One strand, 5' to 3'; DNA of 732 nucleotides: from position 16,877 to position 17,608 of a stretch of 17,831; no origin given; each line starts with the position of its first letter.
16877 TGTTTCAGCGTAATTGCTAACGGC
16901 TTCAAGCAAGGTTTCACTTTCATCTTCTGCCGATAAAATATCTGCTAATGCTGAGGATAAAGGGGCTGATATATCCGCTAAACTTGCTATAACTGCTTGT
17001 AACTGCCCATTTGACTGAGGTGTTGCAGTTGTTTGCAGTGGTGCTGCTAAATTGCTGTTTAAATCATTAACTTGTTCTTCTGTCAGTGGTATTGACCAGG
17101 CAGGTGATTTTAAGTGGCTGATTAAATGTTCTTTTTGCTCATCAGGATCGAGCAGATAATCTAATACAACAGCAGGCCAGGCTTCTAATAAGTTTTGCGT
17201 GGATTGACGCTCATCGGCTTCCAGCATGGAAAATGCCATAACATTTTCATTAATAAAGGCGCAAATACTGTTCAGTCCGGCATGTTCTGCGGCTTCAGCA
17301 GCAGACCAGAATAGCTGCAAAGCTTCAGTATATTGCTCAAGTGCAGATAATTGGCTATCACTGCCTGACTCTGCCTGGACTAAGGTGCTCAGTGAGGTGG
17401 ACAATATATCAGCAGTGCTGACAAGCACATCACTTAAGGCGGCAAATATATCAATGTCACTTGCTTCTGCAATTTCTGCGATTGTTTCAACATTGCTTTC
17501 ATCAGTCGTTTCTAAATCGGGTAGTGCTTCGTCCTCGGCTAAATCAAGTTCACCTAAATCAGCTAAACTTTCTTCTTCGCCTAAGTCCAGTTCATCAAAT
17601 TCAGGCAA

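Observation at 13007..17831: ChpA/PilL-type CheA-CheY hybrid with four His-less ~100-aa repeats and FimV-like acidic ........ linkers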

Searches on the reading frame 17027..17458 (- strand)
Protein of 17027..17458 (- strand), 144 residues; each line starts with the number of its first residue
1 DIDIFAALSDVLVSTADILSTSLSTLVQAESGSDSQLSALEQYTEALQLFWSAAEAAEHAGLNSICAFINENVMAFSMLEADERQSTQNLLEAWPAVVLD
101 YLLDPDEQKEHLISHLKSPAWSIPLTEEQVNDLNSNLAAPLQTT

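Call 15: search_solved_structures(query=A1, max_evalue=10, show_alignments=3)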
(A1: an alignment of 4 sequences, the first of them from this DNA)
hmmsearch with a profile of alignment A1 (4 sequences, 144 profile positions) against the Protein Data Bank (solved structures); distinct sequences matched with E-value up to 10: 15.
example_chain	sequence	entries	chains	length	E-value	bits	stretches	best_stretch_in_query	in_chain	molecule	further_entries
9azq_H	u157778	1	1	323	0.21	14.6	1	12-56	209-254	Inverted formin-2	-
9az4_G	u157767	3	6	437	0.29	14.2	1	12-56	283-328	Inverted formin-2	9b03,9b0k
9lxm_A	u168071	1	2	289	0.35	13.9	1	38-85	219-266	NAD-binding protein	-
8rv2_E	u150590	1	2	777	0.59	13.2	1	13-56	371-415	Isoform 2 of Inverted formin-2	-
8k60_I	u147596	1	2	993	0.63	13.1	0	15-100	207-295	Regulatory protein AfsR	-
2jb9_A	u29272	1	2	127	0.67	13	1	63-121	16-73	PHOSPHATE REGULON TRANSCRIPTIONAL REGULATORY PROTEIN PHOB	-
8jke_I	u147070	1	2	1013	0.67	13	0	15-100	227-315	Regulatory protein AfsR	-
2jba_B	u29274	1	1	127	0.73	12.9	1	64-121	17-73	PHOSPHATE REGULON TRANSCRIPTIONAL REGULATORY PROTEIN PHOB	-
1zes_A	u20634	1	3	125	0.75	12.9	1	64-121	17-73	Phosphate regulon transcriptional regulatory protein phoB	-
2jba_A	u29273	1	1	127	0.77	12.8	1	64-121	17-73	PHOSPHATE REGULON TRANSCRIPTIONAL REGULATORY PROTEIN PHOB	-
1b00_A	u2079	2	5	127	0.78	12.8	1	64-121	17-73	PHOSPHATE REGULON TRANSCRIPTIONAL REGULATORY PROTEIN PHOB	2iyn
9azp_G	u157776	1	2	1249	0.81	12.7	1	13-56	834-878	Inverted formin-2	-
6n4n_C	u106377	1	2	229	0.99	12.5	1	16-85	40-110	Rosetta-designed danoprevir/NS3a complex reader 2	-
8y6m_A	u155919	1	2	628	2.9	11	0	10-76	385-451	Cation transporter HKT2;1,Soluble cytochrome b562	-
4uos_A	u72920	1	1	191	4.1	10.4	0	4-116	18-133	DESIGNED HELICAL BUNDLE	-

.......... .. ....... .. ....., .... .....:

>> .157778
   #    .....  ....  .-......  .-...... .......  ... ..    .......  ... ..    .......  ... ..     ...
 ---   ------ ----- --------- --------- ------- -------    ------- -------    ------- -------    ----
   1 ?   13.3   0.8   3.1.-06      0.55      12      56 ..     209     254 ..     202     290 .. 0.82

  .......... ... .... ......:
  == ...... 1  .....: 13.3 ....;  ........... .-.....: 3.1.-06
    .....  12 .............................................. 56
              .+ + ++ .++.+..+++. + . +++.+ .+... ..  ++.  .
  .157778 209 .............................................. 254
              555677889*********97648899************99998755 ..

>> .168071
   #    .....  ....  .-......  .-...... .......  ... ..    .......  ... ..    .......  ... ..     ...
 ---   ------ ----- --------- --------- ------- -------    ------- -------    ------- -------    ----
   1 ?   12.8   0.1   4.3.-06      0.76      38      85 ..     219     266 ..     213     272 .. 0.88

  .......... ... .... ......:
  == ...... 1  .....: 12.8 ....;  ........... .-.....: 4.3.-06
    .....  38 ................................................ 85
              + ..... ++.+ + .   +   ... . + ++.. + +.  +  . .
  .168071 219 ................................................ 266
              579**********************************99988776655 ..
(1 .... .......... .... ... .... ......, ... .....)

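Call 16: search_protein_families(library=pfam, alignment_id=A1, max_evalue=10)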
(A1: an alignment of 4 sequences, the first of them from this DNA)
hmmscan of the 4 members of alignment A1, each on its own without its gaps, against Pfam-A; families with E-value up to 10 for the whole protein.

A. member 1, seq(144 aa): 0 families

B. families by the number of members that match (of 4 scanned): 12 families
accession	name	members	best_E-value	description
PF01627.28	Hpt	1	6.6e-05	Hpt domain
PF07464.16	ApoLp-III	1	0.0063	Apolipophorin-III precursor (apoLp-III)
PF17810.6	Arg_decarb_HB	1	0.02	Arginine decarboxylase helical bundle domain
PF14735.11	HAUS4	1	0.062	HAUS augmin-like complex subunit 4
PF04344.18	CheZ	1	0.073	Chemotaxis phosphatase, CheZ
PF03981.17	Ubiq_cyt_C_chap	1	0.075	Ubiquinol-cytochrome C chaperone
PF03114.23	BAR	1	0.075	BAR domain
PF02324.22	Glyco_hydro_70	1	0.1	Glycosyl hydrolase family 70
PF03567.20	Sulfotransfer_2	1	0.11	Sulfotransferase family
PF02194.20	PXA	1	0.14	PXA domain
PF14327.11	CSTF2_hinge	1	0.16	Hinge domain of cleavage stimulation factor subunit 2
PF15867.10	Dynein_attach_N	1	0.19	Dynein attachment factor N-terminus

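Call 27: search_protein_representatives(alignment_id=A1)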
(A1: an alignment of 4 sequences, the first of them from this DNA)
Query: 4 sequences, 144 profile positions. Proteins with E-value up to 0.001 (for the whole library): 499; up to 1e-10: 289; up to 1e-30: 53. The best 150 are listed.
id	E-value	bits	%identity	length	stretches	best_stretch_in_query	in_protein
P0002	7.9e-297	985.6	-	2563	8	3-142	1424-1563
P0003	7.8e-295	979.1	-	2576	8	3-143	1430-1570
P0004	6.5e-268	891.9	-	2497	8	3-141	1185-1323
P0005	1.8e-261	870.9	-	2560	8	3-141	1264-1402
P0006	4.3e-252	840.5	-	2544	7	1-143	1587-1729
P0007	2.1e-247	825.4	-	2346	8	3-142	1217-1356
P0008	1.6e-245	819.3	-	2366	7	2-142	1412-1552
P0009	9.2e-245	816.8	-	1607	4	1-144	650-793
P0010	1.9e-244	815.8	-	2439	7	3-141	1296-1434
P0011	7.8e-243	810.5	-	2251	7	3-141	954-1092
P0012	2.7e-224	750.4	-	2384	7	1-143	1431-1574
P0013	5.5e-222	742.9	-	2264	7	2-143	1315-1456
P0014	1.4e-219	735.1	-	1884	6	4-142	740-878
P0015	1.1e-208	699.7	-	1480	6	3-143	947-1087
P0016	1.4e-184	621.6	-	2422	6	3-143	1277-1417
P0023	7.4e-84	295.0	-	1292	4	3-143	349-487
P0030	2.1e-50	186.6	-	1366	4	18-134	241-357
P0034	5.7e-43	162.5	-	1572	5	21-135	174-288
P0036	1.5e-42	161.1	-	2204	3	2-139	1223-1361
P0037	2.7e-40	153.7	-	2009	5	34-141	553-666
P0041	1.6e-38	148.0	-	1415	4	20-135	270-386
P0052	3.2e-31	124.4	-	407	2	15-137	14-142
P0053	7.0e-31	123.2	-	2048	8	7-139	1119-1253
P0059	2.3e-29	118.3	-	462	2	36-137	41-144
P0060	2.9e-29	118.0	-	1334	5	3-140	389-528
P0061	3.1e-29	117.9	-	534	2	14-138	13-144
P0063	8.8e-29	116.4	-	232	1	2-138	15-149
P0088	1.1e-24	103.2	-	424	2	17-139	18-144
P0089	1.3e-24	102.9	-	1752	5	23-137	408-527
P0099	2.0e-23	99.1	-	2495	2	3-140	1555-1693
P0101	2.4e-23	98.8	-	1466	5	3-140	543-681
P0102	5.1e-23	97.8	-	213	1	5-139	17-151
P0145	1.2e-18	83.6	-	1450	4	26-135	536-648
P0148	1.6e-18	83.2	-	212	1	3-140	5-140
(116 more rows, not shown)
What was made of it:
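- An exhaustive HMMER search finds 499 cluster representatives at E<=1e-3 and 289 at E<=1e-10, with up to 8 copies per protein (call 27).
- Tried and rejected: The exhaustive HMMER search was the one that worked (call 27).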

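Call 34: search_protein_families(library=pfam, proteins=[P0002, P0023, P0030, P0052, P0059, P0061, P0063, P0088, P0102, P0148], max_evalue=0.01)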
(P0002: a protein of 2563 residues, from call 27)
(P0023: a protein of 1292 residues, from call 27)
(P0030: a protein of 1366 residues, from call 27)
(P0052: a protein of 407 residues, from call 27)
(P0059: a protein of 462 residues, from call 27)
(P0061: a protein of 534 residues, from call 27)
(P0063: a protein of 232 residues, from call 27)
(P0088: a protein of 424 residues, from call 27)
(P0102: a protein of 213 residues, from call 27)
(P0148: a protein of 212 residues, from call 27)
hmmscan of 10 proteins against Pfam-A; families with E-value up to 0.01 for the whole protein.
P0002 (2563 aa): 5 families
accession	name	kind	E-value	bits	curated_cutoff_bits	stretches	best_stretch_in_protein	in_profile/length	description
PF00072.30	Response_reg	-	2.1e-26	92.7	30.2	1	2444-2555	1-110/111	Response regulator receiver domain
PF01584.24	CheW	-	6.6e-14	52.2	23.5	1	2285-2416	2-136/138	CheW-like domain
PF02518.31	HATPase_c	-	1.5e-13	51.6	26.4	1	2142-2279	4-110/111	Histidine kinase-, DNA gyrase B-, and HSP90-like ATPase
PF01627.28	Hpt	-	8.5e-13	48.8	24.6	1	1782-1879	1-81/84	Hpt domain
PF02895.20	H-kinase_dim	-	0.0027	18.6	23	1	1953-1986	2-35/68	Signal transducing histidine kinase, homodimeric domain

P0023 (1292 aa): 5 families
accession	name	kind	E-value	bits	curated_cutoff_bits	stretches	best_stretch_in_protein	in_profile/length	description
PF00072.30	Response_reg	-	5.2e-27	94.6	30.2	1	1175-1286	1-110/111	Response regulator receiver domain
PF02518.31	HATPase_c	-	2.8e-13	50.7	26.4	1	874-1011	4-110/111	Histidine kinase-, DNA gyrase B-, and HSP90-like ATPase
PF01627.28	Hpt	-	8.2e-13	48.8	24.6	1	516-613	2-82/84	Hpt domain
PF01584.24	CheW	-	3.1e-11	43.5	23.5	1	1017-1148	2-136/138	CheW-like domain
PF02895.20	H-kinase_dim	-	0.0045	17.8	23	1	686-724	2-40/68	Signal transducing histidine kinase, homodimeric domain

P0030 (1366 aa): 5 families
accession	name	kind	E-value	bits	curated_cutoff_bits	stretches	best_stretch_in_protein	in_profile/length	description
PF00072.30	Response_reg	-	2.6e-26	92.4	30.2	1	1246-1356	2-110/111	Response regulator receiver domain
PF01584.24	CheW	-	1.3e-11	44.7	23.5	1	1089-1219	2-135/138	CheW-like domain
PF02518.31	HATPase_c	-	1.6e-10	41.9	26.4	1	946-1083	4-110/111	Histidine kinase-, DNA gyrase B-, and HSP90-like ATPase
PF01627.28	Hpt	-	1.1e-09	38.8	24.6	1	572-650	1-68/84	Hpt domain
PF02895.20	H-kinase_dim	-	0.00011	23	23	1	763-818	3-63/68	Signal transducing histidine kinase, homodimeric domain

P0052 (407 aa): 1 family
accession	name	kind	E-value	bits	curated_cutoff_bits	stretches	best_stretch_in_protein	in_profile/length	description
PF03564.21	DUF1759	-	0.0017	18.8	25.4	0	13-60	72-119/148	Protein of unknown function (DUF1759)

P0059 (462 aa): 0 families

P0061 (534 aa): 0 families

P0063 (232 aa): 1 family
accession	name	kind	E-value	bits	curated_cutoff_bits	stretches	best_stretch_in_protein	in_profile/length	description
PF01627.28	Hpt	-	0.00086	19.9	24.6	0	16-80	1-57/84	Hpt domain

P0088 (424 aa): 1 family
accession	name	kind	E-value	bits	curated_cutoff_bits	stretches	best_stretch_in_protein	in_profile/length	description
PF01627.28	Hpt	-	0.0013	19.4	24.6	1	357-413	2-51/84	Hpt domain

P0102 (213 aa): 0 families

P0148 (212 aa): 0 families

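Call 41: list_cluster_members(proteins=[P0002, P0023, P0030, P0034, P0041, P0053, P0060, P0089, P0101, P0145])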
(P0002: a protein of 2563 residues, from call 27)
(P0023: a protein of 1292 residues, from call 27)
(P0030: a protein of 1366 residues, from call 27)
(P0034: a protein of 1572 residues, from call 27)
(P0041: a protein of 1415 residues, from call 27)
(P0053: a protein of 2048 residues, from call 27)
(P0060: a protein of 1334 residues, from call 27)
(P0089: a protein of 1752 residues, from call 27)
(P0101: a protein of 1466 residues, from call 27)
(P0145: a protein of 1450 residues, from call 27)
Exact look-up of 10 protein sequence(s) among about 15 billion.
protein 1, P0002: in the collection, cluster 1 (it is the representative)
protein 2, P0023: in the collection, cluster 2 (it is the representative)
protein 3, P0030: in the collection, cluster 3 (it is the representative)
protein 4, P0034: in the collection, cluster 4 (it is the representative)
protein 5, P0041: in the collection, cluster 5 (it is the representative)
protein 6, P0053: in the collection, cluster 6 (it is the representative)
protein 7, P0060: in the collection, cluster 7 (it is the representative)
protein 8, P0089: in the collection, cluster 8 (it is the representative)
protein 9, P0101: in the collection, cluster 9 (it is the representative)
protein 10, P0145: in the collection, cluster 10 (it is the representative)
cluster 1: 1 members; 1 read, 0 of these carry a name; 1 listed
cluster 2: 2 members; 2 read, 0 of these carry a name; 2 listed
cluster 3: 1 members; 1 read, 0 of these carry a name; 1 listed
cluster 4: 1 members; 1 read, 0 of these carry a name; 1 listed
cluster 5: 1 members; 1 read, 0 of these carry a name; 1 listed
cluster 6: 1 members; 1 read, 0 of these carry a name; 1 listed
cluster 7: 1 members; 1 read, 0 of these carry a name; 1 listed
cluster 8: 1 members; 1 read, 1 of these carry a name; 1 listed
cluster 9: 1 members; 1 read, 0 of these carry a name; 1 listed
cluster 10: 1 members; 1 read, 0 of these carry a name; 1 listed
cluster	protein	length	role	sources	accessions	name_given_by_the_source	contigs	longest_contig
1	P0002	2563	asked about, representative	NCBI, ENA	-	-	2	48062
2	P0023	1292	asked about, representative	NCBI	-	-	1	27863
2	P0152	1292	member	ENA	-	-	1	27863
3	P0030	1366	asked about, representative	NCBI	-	-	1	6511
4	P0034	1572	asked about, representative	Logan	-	-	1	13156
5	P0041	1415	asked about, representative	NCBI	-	-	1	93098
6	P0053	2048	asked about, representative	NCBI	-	-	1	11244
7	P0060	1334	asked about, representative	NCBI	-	-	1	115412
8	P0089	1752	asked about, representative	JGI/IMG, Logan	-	chemosensory pili system protein ChpA (sensor histidine kinase/response regulator)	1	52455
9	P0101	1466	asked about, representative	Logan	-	-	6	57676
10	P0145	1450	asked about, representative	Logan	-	-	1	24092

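Call 53: search_protein_families(library=pfam, proteins=[P0099, P0036, P0053, P0037], max_evalue=0.01)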
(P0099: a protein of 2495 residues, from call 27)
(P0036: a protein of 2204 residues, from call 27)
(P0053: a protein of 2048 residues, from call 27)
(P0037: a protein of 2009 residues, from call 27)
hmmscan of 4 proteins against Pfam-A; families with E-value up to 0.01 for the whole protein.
P0099 (2495 aa): 4 families
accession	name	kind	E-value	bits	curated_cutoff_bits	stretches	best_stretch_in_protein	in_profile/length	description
PF00072.30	Response_reg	-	1.4e-25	90.1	30.2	1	2375-2487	1-111/111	Response regulator receiver domain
PF01584.24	CheW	-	8.8e-17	61.5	23.5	1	2221-2349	3-136/138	CheW-like domain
PF02518.31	HATPase_c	-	7e-13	49.4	26.4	1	2077-2214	4-110/111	Histidine kinase-, DNA gyrase B-, and HSP90-like ATPase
PF01627.28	Hpt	-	3.4e-11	43.7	24.6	1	1726-1818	1-75/84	Hpt domain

P0036 (2204 aa): 5 families
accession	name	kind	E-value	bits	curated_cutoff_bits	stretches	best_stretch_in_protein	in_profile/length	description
PF00072.30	Response_reg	-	2.8e-25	89.1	30.2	1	2084-2193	1-108/111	Response regulator receiver domain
PF01584.24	CheW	-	1.3e-15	57.6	23.5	1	1929-2058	2-137/138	CheW-like domain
PF01627.28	Hpt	-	7.5e-13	49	24.6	1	1393-1492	1-82/84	Hpt domain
PF02518.31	HATPase_c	-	1.6e-11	45.1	26.4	1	1786-1923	4-110/111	Histidine kinase-, DNA gyrase B-, and HSP90-like ATPase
PF02895.20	H-kinase_dim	-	0.00085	20.2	23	0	1602-1651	3-57/68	Signal transducing histidine kinase, homodimeric domain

P0053 (2048 aa): 4 families
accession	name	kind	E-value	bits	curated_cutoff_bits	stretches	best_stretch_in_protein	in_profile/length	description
PF00072.30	Response_reg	-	5.8e-26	91.3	30.2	1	1932-2042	2-110/111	Response regulator receiver domain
PF02518.31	HATPase_c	-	5.3e-09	37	26.4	1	1633-1770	4-110/111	Histidine kinase-, DNA gyrase B-, and HSP90-like ATPase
PF01584.24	CheW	-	7.1e-09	35.9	23.5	1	1777-1906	3-136/138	CheW-like domain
PF01627.28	Hpt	-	1.1e-06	29.2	24.6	1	1286-1376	1-73/84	Hpt domain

P0037 (2009 aa): 4 families
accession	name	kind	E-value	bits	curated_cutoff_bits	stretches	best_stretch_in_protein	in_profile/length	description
PF00072.30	Response_reg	-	9.9e-30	103.4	30.2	1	1891-2002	1-110/111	Response regulator receiver domain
PF02518.31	HATPase_c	-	3.8e-16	59.9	26.4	1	1591-1726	5-109/111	Histidine kinase-, DNA gyrase B-, and HSP90-like ATPase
PF01584.24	CheW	-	4.7e-14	52.6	23.5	1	1732-1865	1-137/138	CheW-like domain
PF01627.28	Hpt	-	2.2e-10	41.1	24.6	1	1238-1318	1-72/84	Hpt domain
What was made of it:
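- In the hits scanned with Pfam, the modules always lie N-terminal to one Hpt followed by the kinase core (calls 34, 53).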

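Call 88: find_encoding_contigs(protein=P0060, flank=8000, max_places=2)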
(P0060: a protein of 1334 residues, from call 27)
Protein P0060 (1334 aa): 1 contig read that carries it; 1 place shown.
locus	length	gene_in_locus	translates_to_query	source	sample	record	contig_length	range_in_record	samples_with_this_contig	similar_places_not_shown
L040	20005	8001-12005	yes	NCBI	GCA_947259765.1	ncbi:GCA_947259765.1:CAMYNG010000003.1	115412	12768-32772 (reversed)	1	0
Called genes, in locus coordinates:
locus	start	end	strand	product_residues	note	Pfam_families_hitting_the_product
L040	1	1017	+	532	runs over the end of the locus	PF27104:FimW_N, PF27125:FimW_C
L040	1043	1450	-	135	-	-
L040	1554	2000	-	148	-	PF03259:Robl_LC7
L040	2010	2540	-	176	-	PF03029:ATP_bind_1 (weak)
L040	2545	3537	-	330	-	-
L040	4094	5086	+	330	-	PF00072:Response_reg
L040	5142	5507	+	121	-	PF00072:Response_reg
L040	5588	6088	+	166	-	PF01584:CheW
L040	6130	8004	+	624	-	PF02203:TarH (weak), PF00672:HAMP, PF00015:MCPsignal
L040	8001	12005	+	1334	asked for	PF01627:Hpt, PF02518:HATPase_c, PF01584:CheW, PF00072:Response_reg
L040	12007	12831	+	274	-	PF12974:Phosphonate-bd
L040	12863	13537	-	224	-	PF00027:cNMP_binding, PF13545:HTH_Crp_2, PF00325:Crp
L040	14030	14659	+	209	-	PF01583:APS_kinase, PF13671:AAA_33 (weak)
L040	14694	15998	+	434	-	PF02417:Chromate_transp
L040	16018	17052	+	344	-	PF00685:Sulfotransfer_1, PF13469:Sulfotransfer_3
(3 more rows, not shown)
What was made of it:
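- On ChpA/PilL kinase of a Pil-Chp (type IV pilus) chemosensory system: FimW, MglB-like and Crp-family genes lie next to a distant member (call 88).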

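Call 89: find_encoding_contigs(protein=P0041, flank=8000, max_places=1)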
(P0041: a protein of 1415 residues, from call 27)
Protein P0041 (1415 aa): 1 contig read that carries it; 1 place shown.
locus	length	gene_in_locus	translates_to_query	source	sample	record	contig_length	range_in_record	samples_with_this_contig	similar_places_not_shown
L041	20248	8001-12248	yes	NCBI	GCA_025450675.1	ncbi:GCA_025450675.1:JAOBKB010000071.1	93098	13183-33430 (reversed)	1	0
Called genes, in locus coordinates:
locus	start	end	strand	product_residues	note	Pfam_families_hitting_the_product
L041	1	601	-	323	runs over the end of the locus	PF04055:Radical_SAM, PF12345:DUF3641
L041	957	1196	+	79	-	PF04014:MazE_antitoxin, PF15937:PrlF_antitoxin (weak)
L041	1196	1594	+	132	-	PF01850:PIN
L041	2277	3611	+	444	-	PF13542:HTH_Tnp_ISL3 (weak)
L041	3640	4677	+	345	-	PF22396:DUF6976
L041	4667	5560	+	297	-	PF00072:Response_reg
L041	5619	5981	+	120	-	PF00072:Response_reg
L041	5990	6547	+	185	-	PF01584:CheW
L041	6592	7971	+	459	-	PF00015:MCPsignal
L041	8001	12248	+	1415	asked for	PF01627:Hpt, PF02518:HATPase_c, PF00072:Response_reg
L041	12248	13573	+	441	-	PF00072:Response_reg (weak), PF00069:Pkinase, PF01636:APH (faint), PF03109:ABC1 (weak), PF07714:PK_Tyr_Ser-Thr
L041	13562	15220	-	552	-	PF00501:AMP-binding, PF13193:AMP-binding_C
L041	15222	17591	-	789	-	PF03176:MMPL, PF00873:ACR_tran (faint), PF03176:MMPL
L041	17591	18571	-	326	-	PF23366:Beta-prop_HVO_0234 (faint), PF25852:DUF6242_C (faint), PF14870:PSII_BNR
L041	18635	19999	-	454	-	PF07044:DUF1329, PF17131:TP_0789-like (weak)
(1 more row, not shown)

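Call 90: find_encoding_contigs(protein=P0089, flank=8000, max_places=1)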
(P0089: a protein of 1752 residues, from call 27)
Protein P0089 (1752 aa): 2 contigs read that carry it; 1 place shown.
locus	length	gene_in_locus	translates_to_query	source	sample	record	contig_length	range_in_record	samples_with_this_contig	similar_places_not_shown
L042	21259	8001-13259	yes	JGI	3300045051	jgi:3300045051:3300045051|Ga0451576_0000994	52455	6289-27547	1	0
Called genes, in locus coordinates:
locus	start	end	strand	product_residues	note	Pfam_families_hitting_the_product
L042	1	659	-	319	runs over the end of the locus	PF00483:NTP_transferase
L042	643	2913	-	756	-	PF13491:FtsK_4TM, PF17854:FtsK_alpha, PF01580:FtsK_SpoIIIE, PF09397:FtsK_gamma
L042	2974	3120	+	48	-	-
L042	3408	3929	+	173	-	-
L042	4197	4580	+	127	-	PF03259:Robl_LC7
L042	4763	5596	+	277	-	PF00072:Response_reg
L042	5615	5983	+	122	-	PF00072:Response_reg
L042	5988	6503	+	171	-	PF01584:CheW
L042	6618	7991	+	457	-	PF00672:HAMP, PF00015:MCPsignal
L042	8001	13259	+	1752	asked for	PF01627:Hpt, PF02518:HATPase_c, PF01584:CheW (weak), PF00072:Response_reg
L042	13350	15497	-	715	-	PF09335:VTT_dom, PF01134:GIDA (faint), PF01266:DAO (faint), PF02737:3HCDH_N (faint), PF07992:Pyr_redox_2, PF13738:Pyr_redox_3 (weak), PF00070:Pyr_redox, PF02852:Pyr_redox_dim, +3 more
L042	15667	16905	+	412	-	PF12704:MacB_PCD, PF02687:FtsX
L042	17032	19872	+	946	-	PF13385:Laminin_G_3, PF24096:DUF7379 (faint), PF07819:PGAP1, PF02089:Palm_thioest (faint)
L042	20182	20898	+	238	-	PF02463:SMC_N (faint), PF00005:ABC_tran, PF13304:AAA_21 (weak)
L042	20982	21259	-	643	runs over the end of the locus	PF02518:HATPase_c, PF13589:HATPase_c_3, PF00183:HSP90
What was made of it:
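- Distant members have REC, REC, CheW, MCP, ChpA, with FimW, an MglB-like Robl_LC7 protein and a Crp-family gene nearby (calls 88-90).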
